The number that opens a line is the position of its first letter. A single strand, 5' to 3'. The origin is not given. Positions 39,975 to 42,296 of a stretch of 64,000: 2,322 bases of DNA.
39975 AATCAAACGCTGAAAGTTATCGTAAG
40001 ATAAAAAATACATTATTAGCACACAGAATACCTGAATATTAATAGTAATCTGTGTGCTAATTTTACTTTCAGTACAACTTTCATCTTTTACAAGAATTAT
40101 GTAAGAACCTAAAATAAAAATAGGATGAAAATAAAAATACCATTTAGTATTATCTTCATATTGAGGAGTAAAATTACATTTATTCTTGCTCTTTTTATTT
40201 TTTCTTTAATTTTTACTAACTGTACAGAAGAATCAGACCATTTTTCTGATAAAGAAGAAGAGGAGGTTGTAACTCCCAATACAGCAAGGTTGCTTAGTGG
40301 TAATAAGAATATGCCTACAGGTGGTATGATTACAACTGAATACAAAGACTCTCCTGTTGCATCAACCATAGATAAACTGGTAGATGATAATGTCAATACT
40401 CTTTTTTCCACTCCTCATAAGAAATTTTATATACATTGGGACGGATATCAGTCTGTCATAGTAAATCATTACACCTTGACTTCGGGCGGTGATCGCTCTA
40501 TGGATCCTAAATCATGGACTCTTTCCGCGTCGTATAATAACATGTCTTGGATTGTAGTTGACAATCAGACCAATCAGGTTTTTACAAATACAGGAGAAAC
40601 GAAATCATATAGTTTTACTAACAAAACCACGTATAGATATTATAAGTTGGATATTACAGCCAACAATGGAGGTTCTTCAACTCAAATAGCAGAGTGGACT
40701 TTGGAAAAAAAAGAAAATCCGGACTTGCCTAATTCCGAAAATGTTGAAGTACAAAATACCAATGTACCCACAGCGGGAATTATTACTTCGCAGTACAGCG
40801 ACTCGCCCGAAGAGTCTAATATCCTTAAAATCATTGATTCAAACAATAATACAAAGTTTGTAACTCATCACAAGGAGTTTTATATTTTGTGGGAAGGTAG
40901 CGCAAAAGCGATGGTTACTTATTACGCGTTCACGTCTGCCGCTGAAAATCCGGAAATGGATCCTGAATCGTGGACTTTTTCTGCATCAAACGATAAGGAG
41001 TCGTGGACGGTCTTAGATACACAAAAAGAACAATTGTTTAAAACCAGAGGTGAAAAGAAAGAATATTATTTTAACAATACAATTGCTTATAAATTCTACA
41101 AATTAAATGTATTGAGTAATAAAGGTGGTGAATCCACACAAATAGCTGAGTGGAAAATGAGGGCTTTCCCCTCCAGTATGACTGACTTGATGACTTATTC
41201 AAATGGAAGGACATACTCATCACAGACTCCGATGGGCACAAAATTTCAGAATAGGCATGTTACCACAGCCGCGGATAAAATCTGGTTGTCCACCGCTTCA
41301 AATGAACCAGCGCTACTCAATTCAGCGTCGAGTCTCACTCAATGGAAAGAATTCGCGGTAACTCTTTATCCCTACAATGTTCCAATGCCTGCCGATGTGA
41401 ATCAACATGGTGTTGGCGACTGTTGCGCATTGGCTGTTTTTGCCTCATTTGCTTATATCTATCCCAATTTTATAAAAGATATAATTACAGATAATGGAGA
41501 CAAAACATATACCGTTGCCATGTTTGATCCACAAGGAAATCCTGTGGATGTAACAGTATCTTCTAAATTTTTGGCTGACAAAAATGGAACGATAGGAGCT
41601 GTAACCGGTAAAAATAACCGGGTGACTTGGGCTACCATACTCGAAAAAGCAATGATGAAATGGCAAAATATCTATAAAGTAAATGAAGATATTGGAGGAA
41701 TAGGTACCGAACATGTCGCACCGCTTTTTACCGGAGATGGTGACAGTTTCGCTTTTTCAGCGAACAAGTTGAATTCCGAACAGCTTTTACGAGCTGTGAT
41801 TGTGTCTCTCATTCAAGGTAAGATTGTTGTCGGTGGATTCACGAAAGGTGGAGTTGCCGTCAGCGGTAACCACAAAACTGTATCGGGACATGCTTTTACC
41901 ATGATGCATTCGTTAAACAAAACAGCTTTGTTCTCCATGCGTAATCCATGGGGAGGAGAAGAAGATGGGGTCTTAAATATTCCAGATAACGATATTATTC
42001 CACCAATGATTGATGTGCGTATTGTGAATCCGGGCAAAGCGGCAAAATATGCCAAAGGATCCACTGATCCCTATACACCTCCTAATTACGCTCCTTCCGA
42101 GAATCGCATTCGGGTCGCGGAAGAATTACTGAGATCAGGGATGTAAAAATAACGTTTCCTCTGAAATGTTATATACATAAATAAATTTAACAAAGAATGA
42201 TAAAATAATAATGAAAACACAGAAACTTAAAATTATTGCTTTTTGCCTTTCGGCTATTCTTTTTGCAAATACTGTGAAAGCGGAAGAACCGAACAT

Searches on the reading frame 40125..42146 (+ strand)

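Call 7: search_protein_families(library=pfam, proteins=[window:40125-42146:+])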
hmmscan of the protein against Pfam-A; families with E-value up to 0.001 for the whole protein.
window:40125-42146:+ (673 aa): 2 families
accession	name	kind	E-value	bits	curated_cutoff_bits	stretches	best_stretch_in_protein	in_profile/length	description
PF00648.27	Peptidase_C2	-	2.8e-12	46.8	23.8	1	422-613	47-246/297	Calpain family cysteine protease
PF00754.31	F5_F8_type_C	-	9.1e-08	32.7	28.2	1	81-190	13-126/127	F5/8 type C domain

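Call 11: search_protein_families(library=ncbifam, proteins=[window:40125-42146:+], max_evalue=0.01)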
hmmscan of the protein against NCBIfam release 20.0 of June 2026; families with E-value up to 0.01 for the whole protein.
window:40125-42146:+ (673 aa): 1 family
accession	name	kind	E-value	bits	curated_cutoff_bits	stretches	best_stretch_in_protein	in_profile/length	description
TIGR04203.1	RPT_S_cricet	repeat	0.001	19.2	60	1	454-479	6-32/38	TIGR04203-type repeat-containing surface protein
